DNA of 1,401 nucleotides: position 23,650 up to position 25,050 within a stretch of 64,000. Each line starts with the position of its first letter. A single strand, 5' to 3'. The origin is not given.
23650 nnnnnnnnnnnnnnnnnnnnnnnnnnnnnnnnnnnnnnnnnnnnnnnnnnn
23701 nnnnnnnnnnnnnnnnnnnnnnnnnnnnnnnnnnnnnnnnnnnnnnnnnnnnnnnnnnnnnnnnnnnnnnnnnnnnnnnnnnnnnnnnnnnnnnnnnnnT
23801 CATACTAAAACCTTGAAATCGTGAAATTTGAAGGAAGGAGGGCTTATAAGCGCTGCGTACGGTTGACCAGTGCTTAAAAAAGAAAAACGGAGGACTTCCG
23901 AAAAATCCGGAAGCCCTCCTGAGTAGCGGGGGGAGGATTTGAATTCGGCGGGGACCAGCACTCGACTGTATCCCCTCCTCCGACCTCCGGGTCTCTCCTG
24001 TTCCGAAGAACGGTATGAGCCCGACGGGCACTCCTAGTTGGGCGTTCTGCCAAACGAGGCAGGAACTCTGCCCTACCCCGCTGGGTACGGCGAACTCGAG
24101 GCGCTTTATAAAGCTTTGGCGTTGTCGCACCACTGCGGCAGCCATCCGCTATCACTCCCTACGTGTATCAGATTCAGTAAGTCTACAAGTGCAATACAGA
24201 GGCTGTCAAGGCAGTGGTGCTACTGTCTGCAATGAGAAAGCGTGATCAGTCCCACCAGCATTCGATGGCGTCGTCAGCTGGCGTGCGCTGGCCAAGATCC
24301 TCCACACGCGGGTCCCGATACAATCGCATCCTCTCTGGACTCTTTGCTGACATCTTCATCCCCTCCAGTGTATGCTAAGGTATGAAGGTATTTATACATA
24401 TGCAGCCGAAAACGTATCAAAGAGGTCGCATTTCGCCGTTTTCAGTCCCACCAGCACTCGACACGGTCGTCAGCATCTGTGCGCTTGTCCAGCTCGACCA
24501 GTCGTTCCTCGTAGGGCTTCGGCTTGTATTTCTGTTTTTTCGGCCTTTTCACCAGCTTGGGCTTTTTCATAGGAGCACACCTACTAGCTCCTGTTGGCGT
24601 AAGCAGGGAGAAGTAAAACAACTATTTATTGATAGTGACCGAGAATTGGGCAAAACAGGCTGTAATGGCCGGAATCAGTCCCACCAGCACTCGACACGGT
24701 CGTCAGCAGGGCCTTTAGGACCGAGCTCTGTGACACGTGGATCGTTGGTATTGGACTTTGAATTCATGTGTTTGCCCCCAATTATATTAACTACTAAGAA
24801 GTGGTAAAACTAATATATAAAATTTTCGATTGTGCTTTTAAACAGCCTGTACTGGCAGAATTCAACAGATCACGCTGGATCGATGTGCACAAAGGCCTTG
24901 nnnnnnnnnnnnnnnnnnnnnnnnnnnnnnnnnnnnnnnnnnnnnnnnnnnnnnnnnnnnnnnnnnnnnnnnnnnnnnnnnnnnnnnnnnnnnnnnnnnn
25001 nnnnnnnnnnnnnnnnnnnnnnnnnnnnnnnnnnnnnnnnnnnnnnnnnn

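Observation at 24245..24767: Three tandem, independently promoted small genes (30-42 aa) sharing a ...ADD(R/A)(V/I)ECWWD-stop C-terminus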

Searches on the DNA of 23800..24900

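Call 90: search_rna_families(source=window, start=23800, end=24900, threshold=evalue, max_evalue=1)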
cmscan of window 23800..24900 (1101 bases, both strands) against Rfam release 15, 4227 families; matches with E-value up to 1: 0.
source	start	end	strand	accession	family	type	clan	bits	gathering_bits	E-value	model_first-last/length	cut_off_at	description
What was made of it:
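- There is no Rfam match at E up to 1 (call 90).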

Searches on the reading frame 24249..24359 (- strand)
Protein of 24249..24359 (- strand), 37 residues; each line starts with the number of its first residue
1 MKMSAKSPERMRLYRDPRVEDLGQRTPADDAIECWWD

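Call 54: search_protein_families(library=pfam, proteins=[window:24249-24359:-], max_evalue=10)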
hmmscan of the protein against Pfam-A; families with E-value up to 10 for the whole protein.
seq(37 aa): 0 families

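Call 55: search_protein_families(library=ncbifam, proteins=[window:24249-24359:-], max_evalue=10)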
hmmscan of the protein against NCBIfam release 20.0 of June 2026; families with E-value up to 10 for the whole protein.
seq(37 aa): 0 families
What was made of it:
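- On Any curated protein family (Pfam-A, NCBIfam) or solved structure: Six representative members gave no hit at E up to 10 in Pfam or NCBIfam (calls 54, 55).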

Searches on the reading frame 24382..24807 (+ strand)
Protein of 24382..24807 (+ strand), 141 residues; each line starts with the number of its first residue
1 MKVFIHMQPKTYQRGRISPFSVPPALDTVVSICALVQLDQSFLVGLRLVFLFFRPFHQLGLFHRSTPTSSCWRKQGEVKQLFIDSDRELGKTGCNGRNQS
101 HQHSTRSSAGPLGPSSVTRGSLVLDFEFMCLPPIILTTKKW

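Call 94: search_protein_families(library=pfam, proteins=[window:24382-24807:+], max_evalue=1)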
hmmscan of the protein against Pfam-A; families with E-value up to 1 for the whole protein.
window:24382-24807:+ (141 aa): 0 families

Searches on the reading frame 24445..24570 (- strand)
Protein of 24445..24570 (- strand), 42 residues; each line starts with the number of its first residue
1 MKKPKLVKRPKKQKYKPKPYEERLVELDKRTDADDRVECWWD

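Call 10: find_homologous_proteins(query=A2, max_evalue=10)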
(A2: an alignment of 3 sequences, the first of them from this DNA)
Query A2 (3 sequences) (42 aa, profile of the alignment): 1 proteins with E <= 10 among 1 candidates.
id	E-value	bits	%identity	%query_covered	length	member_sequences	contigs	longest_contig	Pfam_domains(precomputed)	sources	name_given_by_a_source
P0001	1.1e-15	75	100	100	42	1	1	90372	-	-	-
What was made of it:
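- Tried and rejected: First word-index search (call 10).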

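Call 30: search_protein_representatives(alignment_id=A2)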
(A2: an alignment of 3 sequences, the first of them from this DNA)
Query: 3 sequences, 37 profile positions. Proteins with E-value up to 0.001 (for the whole library): 5; up to 1e-10: 1; up to 1e-30: 0. The best 5 are listed.
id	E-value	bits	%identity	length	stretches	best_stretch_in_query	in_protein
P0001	3.6e-16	75.2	-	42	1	1-37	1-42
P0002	2.3e-06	43.9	-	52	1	13-37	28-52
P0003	3.7e-05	40.0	-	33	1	3-36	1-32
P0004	3.4e-04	36.9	-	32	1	12-37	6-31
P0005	8.5e-04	35.6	-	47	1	14-37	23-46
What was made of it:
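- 24442..24570 (-): Small gene B, 42 aa, subtype 1 (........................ core) with a very basic, non-conserved N-terminal tail. It is the only one of the three present as a predicted protein in the big collections (P0001, calls 10, 30).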

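Call 32: find_encoding_contigs(protein=P0004, flank=8000)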
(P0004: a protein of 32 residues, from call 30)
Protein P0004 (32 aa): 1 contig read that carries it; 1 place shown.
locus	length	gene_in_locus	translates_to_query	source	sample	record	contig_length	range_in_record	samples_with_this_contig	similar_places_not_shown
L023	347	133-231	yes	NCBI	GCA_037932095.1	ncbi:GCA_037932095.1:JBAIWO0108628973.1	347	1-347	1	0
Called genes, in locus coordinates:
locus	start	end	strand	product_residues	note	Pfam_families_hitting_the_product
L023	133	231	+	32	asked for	-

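Call 33: find_encoding_contigs(protein=P0002, flank=8000)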
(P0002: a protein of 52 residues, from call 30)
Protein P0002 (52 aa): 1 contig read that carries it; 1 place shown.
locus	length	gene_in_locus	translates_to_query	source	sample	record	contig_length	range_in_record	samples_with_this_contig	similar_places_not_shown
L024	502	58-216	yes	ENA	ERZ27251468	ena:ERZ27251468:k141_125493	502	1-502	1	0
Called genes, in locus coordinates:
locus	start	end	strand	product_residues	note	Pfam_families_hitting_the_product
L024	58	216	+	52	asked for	-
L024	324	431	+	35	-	-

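Call 34: find_encoding_contigs(protein=P0003, flank=8000)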
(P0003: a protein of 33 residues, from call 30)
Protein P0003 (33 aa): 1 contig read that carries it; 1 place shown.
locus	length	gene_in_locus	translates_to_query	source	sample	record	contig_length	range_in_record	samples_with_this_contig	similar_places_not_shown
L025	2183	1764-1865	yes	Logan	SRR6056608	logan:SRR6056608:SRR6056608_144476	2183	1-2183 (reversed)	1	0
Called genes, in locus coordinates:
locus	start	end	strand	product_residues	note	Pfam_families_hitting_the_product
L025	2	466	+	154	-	?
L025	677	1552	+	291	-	PF01545:Cation_efflux, PF16916:ZT_dimer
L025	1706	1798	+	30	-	-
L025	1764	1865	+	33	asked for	-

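Call 35: find_encoding_contigs(protein=P0005, flank=8000)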
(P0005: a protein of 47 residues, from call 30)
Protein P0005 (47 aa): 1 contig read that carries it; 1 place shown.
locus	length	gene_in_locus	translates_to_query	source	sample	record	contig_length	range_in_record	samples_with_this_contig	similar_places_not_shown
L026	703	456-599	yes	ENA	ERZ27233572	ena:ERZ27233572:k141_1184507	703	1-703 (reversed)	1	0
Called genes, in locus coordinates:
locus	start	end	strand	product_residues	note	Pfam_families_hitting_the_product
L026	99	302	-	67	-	-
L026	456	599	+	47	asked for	-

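Call 44: find_homologous_proteins(query=A3, max_evalue=10)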
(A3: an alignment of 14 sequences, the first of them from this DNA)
Query A3 (14 sequences) (42 aa, profile of the alignment): 11 proteins with E <= 10 among 317 candidates.
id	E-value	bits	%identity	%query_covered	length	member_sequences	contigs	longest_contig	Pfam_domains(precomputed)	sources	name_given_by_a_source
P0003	2.8e-14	70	69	76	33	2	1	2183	-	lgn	-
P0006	1.0e-13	68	59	76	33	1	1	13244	-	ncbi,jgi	-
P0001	3.0e-12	64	100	100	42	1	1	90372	-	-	-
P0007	1.4e-11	62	56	60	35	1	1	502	-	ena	-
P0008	1.6e-10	58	53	88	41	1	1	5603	-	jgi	-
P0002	2.3e-10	58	60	48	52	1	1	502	-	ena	-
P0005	2.4e-10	58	34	100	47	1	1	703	-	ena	-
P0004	4.6e-10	57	45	79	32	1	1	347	-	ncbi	-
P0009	1.5e-8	52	68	57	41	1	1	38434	-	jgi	-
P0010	2.8e-8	51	76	57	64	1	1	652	-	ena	-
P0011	3.5e-5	41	52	52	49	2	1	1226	-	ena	-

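Call 46: find_encoding_contigs(protein=P0009, flank=10000)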
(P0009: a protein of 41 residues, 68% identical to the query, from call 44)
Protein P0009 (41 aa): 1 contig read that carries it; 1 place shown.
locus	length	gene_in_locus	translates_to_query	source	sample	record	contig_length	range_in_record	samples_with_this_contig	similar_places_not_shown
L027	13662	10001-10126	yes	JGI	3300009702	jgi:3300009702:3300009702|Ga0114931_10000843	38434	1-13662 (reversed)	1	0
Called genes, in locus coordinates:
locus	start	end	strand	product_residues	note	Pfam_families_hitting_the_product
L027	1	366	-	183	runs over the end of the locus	-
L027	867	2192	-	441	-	PF01368:DHH (weak), PF21763:DHH_CID, PF02272:DHHA1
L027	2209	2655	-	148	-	PF08069:Ribosomal_S13_N, PF00312:Ribosomal_S15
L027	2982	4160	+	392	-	-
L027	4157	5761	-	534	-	PF00271:Helicase_C, PF21280:Helicase_dom4_arc, PF14520:HHH_5 (weak)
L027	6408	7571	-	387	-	PF00438:S-AdoMet_synt_N, PF02772:S-AdoMet_synt_M, PF02773:S-AdoMet_synt_C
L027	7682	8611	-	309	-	PF00056:Ldh_1_N, PF02866:Ldh_1_C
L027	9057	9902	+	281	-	PF01545:Cation_efflux, PF16916:ZT_dimer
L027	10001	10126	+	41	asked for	-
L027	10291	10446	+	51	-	-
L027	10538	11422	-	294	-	PF02915:Rubrerythrin (faint), PF01988:VIT1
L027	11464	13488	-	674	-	PF03030:H_PPase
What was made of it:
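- A VIT1 Fe/Mn transporter lies next door in L027 (call 46).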

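Call 47: find_encoding_contigs(protein=P0008, flank=10000)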
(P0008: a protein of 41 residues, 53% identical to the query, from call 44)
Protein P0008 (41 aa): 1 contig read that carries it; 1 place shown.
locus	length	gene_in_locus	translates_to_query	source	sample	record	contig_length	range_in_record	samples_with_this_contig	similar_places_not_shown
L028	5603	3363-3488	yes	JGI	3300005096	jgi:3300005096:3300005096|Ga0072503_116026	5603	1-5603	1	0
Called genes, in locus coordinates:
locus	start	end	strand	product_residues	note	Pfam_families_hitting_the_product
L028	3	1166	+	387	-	?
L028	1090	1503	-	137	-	PF12802:MarR_2 (weak), PF24034:DUF7343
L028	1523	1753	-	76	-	PF09851:SHOCT (weak)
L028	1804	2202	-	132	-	-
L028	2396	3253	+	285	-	PF01545:Cation_efflux, PF16916:ZT_dimer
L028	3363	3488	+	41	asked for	-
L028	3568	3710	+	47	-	-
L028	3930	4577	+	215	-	-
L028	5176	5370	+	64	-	-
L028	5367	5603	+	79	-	?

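Call 54: search_protein_families(library=pfam, proteins=[window:24445-24570:-], max_evalue=10)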
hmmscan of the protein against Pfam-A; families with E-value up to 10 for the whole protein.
seq(42 aa): 0 families

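Call 55: search_protein_families(library=ncbifam, proteins=[window:24445-24570:-], max_evalue=10)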
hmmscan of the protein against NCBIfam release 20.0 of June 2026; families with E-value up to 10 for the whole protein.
seq(42 aa): 0 families

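Call 56: search_solved_structures(query=A3, max_evalue=10, show_alignments=5)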
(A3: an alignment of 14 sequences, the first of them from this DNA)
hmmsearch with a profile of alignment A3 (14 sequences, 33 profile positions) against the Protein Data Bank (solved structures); distinct sequences matched with E-value up to 10: 1.
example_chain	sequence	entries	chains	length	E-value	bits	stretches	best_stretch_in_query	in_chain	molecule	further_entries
1ik6_A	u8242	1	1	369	2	11.5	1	2-19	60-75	pyruvate dehydrogenase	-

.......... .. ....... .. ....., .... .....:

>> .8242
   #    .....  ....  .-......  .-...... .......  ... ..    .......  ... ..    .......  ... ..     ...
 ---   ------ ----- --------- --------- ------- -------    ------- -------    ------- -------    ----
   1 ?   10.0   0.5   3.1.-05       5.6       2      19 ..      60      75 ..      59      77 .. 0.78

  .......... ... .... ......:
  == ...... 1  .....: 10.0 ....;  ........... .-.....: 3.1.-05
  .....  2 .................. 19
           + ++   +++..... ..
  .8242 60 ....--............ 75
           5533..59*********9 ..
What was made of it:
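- On Any curated protein family (Pfam-A, NCBIfam) or solved structure: The family profile against PDB sequences gave only a chance match at E=2 (call 56).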

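Call 65: predict_structure(alignment_id=A4)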
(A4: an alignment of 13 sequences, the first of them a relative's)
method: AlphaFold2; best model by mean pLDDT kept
length: 42 residues; sequences in the alignment: 13
mean_pLDDT: 70.5   pTM: 0.24
mean pLDDT of the five models: 70.5, 69.5, 68.0, 66.8, 66.6
residues with pLDDT >= 90: 0; 70-90: 21; 50-70: 21; < 50: 0
segments of 3 or more residues with pLDDT < 50: none
pLDDT, mean of each block of 10 residues (from residue 1): 73 70 68 73 61
secondary structure, 60 per line:
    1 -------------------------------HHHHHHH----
elements in order: H32-38
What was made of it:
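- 24442..24570 (-): The AF2 model shows one short helix at residues 32-38 and coil elsewhere (call 65).
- AF2 with a 13-sequence alignment gives mean pLDDT 70.5, a single helix at residues 32-38 and coil elsewhere (call 65). AF2 predicts a short helix there (call 65).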

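Call 74: find_encoding_contigs(protein=P0011, flank=3000)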
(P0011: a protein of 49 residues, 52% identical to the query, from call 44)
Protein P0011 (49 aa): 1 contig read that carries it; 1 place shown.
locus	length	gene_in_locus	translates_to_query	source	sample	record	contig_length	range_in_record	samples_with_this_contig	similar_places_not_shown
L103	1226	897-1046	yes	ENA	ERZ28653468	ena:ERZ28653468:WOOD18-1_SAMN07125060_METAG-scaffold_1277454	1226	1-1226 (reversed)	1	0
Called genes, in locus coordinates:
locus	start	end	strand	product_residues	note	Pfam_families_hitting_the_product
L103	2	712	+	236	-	?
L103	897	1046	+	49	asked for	-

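Call 75: find_encoding_contigs(protein=P0010, flank=3000)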
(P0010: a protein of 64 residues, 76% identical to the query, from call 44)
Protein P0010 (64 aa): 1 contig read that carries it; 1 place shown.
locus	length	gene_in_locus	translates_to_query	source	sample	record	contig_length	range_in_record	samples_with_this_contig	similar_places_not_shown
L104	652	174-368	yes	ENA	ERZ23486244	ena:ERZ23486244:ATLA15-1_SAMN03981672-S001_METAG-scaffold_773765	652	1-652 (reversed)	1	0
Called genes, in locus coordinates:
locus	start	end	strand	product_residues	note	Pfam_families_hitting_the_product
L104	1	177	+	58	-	?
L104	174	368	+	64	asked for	-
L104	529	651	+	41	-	?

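Call 89: find_homologous_proteins(query=A7, max_evalue=10)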
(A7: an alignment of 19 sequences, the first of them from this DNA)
Query A7 (19 sequences) (42 aa, profile of the alignment): 11 proteins with E <= 10 among 719 candidates.
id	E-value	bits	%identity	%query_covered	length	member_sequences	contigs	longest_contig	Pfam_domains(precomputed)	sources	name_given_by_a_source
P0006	2.8e-12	64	59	76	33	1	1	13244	-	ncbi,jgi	-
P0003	6.2e-12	63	69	76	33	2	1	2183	-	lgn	-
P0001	9.0e-12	62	100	100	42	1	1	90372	-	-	-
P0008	1.8e-11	61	53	88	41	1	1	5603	-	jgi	-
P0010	1.6e-10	58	76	57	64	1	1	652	-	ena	-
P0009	1.6e-10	58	68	57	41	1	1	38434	-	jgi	-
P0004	1.7e-10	58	45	79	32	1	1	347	-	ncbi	-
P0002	3.7e-10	57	60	48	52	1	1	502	-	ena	-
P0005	1.6e-9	55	34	100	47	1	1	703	-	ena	-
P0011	1.8e-9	55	52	52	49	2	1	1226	-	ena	-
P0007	2.4e-9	54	56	60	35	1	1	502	-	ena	-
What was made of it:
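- Two word-index searches of 5.8 billion clusters returned 11 proteins, all 32-64 aa as called (calls 44, 89).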
